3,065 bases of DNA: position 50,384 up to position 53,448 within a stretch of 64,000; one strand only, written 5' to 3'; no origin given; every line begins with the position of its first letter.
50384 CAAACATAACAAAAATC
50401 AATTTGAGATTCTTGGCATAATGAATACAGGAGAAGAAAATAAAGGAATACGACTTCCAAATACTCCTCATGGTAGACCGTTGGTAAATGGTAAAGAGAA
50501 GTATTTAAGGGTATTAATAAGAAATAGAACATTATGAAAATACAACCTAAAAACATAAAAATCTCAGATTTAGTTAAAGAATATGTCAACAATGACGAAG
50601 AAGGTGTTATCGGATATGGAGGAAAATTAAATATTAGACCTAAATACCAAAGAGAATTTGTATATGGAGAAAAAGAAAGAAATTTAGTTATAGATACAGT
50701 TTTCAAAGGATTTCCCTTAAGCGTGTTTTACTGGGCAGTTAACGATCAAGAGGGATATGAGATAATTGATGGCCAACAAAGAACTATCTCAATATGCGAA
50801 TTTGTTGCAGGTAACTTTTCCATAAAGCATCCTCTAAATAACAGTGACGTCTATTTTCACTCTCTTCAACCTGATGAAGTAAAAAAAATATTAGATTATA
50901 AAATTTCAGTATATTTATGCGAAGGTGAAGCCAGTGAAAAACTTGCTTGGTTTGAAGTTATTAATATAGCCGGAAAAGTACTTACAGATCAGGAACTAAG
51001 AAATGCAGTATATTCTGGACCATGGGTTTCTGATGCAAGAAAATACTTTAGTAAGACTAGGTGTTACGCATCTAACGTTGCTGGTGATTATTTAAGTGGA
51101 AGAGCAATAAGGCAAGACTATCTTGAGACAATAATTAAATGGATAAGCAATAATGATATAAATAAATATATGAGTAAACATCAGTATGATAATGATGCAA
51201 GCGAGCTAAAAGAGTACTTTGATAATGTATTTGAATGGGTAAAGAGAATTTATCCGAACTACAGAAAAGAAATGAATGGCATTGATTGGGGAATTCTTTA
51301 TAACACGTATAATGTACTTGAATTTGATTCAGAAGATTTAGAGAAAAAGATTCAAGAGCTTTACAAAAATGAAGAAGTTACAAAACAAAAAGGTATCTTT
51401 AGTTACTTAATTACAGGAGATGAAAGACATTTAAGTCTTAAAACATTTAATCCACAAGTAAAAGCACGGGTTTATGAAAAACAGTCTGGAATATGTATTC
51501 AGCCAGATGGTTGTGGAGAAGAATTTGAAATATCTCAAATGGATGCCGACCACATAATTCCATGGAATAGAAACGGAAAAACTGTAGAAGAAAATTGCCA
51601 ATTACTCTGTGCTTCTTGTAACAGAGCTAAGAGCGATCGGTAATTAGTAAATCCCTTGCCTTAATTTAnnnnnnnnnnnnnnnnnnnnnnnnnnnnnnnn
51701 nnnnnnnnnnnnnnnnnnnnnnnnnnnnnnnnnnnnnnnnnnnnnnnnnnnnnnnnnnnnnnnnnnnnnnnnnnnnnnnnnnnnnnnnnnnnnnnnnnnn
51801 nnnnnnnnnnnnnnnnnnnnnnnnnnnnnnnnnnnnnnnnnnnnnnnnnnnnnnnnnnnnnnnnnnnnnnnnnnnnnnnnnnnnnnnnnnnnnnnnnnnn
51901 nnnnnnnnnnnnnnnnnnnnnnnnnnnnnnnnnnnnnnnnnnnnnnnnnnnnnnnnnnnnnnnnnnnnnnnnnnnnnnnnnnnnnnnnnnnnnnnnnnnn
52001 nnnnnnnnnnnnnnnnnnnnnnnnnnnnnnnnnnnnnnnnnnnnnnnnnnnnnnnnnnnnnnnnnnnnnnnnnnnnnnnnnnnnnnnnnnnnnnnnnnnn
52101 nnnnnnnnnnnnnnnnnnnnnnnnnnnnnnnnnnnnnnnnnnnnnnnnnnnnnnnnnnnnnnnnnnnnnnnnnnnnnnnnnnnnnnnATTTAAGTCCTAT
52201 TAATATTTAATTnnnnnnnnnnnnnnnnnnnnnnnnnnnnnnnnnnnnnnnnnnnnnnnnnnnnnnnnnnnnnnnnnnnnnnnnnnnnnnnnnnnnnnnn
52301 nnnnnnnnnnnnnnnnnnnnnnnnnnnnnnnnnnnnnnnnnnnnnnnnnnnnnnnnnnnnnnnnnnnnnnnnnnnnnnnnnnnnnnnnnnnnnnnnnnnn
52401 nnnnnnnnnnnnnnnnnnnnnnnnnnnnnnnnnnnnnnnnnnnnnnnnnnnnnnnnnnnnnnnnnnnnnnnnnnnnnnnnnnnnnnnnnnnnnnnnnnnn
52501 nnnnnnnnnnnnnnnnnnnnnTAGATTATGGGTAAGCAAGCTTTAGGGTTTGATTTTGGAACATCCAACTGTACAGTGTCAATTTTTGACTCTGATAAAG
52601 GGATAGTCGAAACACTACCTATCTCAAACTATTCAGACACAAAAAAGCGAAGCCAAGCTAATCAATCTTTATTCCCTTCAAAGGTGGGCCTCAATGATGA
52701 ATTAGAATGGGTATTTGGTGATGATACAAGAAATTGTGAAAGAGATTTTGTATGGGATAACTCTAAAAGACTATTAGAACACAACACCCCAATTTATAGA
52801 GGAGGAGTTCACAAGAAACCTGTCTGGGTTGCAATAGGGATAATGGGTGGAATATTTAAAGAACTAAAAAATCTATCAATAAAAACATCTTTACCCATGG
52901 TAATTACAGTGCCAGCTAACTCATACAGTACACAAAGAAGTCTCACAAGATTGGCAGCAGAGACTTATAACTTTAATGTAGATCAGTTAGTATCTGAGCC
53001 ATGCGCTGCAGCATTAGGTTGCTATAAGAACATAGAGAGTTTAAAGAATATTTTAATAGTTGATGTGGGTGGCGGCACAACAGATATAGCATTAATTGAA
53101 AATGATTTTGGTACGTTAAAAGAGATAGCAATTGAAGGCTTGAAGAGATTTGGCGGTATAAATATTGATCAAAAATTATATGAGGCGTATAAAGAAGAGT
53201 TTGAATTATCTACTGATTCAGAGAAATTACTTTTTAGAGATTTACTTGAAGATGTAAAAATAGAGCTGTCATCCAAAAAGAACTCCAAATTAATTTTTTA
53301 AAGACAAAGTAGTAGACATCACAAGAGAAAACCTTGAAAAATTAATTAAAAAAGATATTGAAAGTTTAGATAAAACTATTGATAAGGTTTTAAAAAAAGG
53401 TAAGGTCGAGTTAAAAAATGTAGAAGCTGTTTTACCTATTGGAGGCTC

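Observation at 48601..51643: Two coupled EcoRI-methylase-family m6A methylases followed by a DUF262(ParB-like)-HNH protein: an R-M operon with an atypical nuclease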

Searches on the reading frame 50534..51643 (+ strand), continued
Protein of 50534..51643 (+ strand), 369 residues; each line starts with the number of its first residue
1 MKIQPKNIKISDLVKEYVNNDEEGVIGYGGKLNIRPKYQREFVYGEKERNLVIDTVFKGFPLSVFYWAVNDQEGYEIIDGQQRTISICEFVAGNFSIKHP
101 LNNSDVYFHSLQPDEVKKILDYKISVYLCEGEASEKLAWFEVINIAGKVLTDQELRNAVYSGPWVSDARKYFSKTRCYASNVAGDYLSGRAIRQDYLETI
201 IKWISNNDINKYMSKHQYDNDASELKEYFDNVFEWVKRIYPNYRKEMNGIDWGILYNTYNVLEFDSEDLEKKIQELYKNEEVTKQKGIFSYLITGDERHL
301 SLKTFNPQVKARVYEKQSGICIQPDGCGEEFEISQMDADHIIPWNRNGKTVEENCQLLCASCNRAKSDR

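Call 109: find_encoding_contigs(protein=P0419, flank=4000, max_places=2)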
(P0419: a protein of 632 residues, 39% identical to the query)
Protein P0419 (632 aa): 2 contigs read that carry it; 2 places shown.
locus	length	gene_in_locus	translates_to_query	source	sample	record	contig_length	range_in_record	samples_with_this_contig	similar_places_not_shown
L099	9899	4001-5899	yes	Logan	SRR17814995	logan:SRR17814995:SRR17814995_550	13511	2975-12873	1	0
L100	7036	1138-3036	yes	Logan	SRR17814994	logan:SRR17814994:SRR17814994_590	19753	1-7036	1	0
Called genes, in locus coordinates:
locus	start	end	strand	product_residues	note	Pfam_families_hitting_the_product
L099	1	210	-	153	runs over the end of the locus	PF24608:PDDEXK_15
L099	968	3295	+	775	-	PF22763:NrS1-1_pol-like_HBD (weak)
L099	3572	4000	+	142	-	-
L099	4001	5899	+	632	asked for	PF13651:EcoRI_methylase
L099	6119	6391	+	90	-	-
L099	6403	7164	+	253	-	PF04542:Sigma70_r2, PF04545:Sigma70_r4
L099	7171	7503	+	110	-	-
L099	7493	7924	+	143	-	PF23791:DUF7173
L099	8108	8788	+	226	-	PF13479:AAA_24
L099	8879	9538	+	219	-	PF05037:DUF669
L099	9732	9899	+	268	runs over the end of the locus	?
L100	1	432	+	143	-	?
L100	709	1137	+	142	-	-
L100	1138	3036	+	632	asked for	PF13651:EcoRI_methylase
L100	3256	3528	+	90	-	-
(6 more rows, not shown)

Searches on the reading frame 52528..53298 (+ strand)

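Call 31: search_protein_families(library=pfam, proteins=[window:52528-53298:+], max_evalue=0.01)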
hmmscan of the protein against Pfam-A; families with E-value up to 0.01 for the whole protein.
window:52528-53298:+ (257 aa): 8 families
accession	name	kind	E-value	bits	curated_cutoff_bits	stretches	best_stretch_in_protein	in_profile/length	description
PF00012.26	HSP70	-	2.3e-18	66.2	20.6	1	124-254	136-274/599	Hsp70 protein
PF06723.19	MreB_Mbl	-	4.2e-14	52.5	27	1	104-232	76-199/327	MreB/Mbl protein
PF01968.24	Hydantoinase_A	-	0.00019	21.2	22.9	1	146-193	50-100/291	Hydantoinase/oxoprolinase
PF00022.25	Actin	-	0.00051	19.2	27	1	81-222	57-188/410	Actin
PF08841.16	DDR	-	0.0035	16.9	24.6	1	142-193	102-153/328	Diol dehydratase reactivase ATPase-like domain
PF14450.12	FtsA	-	0.005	17.6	31.8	0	177-225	2-45/127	Cell division protein FtsA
PF21523.3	ParM_N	-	0.0059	17.1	27.4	1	169-201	1-33/159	Plasmid segregation protein ParM, C-terminal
PF13941.12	MutL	-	0.0059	15.9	27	1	169-206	240-277/450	MutL protein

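Call 47: search_protein_families(library=padloc, proteins=[window:52528-53298:+], max_evalue=0.0001)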
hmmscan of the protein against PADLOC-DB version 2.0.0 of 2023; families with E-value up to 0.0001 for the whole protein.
window:52528-53298:+ (257 aa): 1 family
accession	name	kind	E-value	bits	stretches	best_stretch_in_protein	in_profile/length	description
PDLC04731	PDC-M61B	-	8.1e-05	19.5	0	145-191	320-366/588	-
